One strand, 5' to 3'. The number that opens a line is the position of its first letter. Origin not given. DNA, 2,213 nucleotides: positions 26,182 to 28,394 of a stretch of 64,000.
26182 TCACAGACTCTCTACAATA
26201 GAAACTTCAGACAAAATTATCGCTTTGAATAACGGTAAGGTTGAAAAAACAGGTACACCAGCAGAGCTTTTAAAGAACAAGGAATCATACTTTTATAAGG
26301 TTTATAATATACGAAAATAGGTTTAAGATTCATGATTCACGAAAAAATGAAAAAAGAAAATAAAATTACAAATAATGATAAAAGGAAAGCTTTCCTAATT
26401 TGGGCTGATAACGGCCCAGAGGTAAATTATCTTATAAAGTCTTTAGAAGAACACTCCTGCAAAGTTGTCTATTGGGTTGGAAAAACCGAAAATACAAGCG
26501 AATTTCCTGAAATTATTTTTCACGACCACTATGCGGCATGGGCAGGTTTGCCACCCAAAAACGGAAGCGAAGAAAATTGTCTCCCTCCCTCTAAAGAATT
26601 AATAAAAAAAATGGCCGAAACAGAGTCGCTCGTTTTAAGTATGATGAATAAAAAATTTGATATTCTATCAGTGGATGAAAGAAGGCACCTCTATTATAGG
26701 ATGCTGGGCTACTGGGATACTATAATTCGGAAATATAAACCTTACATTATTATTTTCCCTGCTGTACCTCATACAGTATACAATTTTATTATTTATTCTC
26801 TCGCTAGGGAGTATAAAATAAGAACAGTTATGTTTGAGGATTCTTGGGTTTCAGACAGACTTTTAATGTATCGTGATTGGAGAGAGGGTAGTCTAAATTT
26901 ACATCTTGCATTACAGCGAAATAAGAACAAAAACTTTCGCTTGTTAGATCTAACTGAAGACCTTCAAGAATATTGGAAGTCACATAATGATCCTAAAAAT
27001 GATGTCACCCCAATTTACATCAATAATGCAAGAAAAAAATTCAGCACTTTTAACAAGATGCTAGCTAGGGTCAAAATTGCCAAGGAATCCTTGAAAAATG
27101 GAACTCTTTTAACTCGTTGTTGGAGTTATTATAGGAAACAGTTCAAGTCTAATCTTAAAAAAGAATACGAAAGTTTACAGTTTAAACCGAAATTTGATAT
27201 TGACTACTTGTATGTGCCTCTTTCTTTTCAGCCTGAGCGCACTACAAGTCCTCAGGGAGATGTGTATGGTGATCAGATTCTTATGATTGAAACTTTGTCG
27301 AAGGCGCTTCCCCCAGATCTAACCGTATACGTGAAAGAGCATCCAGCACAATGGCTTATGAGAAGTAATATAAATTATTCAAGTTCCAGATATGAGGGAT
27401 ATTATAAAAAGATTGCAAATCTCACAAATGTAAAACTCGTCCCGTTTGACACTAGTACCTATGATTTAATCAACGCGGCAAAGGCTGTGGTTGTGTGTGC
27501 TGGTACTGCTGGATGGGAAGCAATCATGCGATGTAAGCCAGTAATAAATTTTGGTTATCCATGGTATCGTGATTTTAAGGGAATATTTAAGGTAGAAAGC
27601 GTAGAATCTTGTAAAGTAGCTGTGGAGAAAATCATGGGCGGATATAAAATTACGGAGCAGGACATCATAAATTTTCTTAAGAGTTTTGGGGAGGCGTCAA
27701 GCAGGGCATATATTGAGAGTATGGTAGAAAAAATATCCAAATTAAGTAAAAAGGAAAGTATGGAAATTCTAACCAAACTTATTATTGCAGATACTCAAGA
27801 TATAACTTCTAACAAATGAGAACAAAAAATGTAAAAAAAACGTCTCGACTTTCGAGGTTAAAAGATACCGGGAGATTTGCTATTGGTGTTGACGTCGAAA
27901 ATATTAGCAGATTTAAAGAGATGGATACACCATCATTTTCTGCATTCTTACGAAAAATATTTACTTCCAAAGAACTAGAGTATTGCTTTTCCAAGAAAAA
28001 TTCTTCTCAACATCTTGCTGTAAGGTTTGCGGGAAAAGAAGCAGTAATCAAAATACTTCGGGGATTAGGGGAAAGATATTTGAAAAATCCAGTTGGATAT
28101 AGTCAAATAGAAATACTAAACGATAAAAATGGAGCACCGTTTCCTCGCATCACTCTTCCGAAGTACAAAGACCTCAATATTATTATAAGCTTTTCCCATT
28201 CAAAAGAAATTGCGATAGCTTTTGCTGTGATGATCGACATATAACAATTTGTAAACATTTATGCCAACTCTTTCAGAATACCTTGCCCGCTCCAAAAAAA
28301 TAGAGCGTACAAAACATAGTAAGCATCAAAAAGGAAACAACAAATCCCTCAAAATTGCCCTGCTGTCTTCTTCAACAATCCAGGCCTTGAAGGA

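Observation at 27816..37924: ACP-dependent acyl-building module fused to a pseudaminic-acid-like pathway, syntenic with the C. jejuni Cj1293-Cj1302 locus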

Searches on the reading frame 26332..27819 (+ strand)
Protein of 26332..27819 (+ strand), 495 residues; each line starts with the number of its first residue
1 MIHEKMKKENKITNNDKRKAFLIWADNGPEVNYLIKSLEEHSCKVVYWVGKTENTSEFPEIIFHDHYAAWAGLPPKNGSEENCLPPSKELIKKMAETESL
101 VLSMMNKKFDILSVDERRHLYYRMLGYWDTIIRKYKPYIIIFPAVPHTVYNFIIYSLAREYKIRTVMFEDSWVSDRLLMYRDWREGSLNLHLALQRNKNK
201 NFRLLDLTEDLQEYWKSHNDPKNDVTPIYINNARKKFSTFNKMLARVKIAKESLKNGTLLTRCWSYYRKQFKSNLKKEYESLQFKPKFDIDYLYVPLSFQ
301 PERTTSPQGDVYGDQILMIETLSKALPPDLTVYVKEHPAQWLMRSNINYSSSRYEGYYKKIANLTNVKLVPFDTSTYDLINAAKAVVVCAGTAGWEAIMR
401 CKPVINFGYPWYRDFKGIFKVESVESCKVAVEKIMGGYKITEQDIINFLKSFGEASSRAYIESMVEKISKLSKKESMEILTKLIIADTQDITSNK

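Call 9: search_protein_families(library=pfam, proteins=[window:26332-27819:+])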
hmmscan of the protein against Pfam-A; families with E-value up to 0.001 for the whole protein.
window:26332-27819:+ (495 aa): 1 family
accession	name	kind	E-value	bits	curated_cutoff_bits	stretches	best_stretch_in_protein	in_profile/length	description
PF05159.20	Capsule_synth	-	2.5e-08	34.2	20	1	318-420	176-273/310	Capsule polysaccharide biosynthesis protein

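Call 18: search_protein_families(library=ncbifam, proteins=[window:26332-27819:+])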
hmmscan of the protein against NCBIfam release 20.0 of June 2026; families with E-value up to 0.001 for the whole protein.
window:26332-27819:+ (495 aa): 1 family
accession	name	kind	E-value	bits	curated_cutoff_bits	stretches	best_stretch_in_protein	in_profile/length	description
NF046086.1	BFO_1060_trans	domain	4.8e-05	22.7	200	0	328-440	219-327/365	BFO_1060 family glycosyltransferase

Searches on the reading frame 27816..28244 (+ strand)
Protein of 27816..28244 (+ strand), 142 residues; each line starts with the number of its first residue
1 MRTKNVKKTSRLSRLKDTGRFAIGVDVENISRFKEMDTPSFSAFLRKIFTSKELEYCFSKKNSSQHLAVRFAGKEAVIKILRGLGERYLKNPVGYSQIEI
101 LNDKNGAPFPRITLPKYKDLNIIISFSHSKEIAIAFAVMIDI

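Call 3: search_protein_families(library=pfam, proteins=[window:27816-28244:+])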
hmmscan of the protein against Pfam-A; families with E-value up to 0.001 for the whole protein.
window:27816-28244:+ (142 aa): 1 family
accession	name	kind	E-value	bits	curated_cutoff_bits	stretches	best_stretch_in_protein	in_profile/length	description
PF01648.25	ACPS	-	6.5e-17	62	25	1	22-119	1-94/111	4'-phosphopantetheinyl transferase superfamily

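Call 5: search_protein_families(library=ncbifam, proteins=[window:27816-28244:+])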
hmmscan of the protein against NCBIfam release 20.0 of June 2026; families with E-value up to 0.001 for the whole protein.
window:27816-28244:+ (142 aa): 12 families
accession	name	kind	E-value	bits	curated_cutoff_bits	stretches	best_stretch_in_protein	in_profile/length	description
NF011250.0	PRK14656.1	equivalog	1.3e-21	76.9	175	1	21-139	3-123/126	holo-[acyl-carrier-protein] synthase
TIGR00556.1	pantethn_trn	domain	1.5e-20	73.6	45.35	1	22-138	4-124/128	phosphopantetheine--protein transferase domain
TIGR00516.1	acpS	equivalog_domain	1.2e-15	57.9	59.8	1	21-139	3-120/125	holo-ACP synthase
NF011257.0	PRK14663.1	equivalog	6.6e-15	55.2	186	1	22-139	2-117/123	holo-[acyl-carrier-protein] synthase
NF011253.0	PRK14659.1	equivalog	1.5e-14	54.7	156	1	22-140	4-120/123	holo-[acyl-carrier-protein] synthase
NF000831.0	PRK00070.3-1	equivalog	4.9e-14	52.4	124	1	21-139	4-127/130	holo-ACP synthase AcpS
NF011254.0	PRK14660.1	equivalog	2.2e-13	50.3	195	1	23-139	5-123/125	holo-[acyl-carrier-protein] synthase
NF000832.0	PRK00070.3-2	equivalog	9.2e-12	45.3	107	1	22-139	4-114/116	holo-ACP synthase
NF011256.0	PRK14662.1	equivalog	2.7e-11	43.9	150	1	22-80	4-62/123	4'-phosphopantetheinyl transferase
NF011251.0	PRK14657.1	equivalog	1.8e-09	37.7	165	1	22-138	4-120/123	holo-[acyl-carrier-protein] synthase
NF000835.0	PRK00070.4-1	equivalog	1.1e-07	32.2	128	1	22-137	4-111/115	holo-ACP synthase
NF011252.0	PRK14658.1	equivalog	6.7e-06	26.2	149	1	24-129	6-101/115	holo-ACP synthase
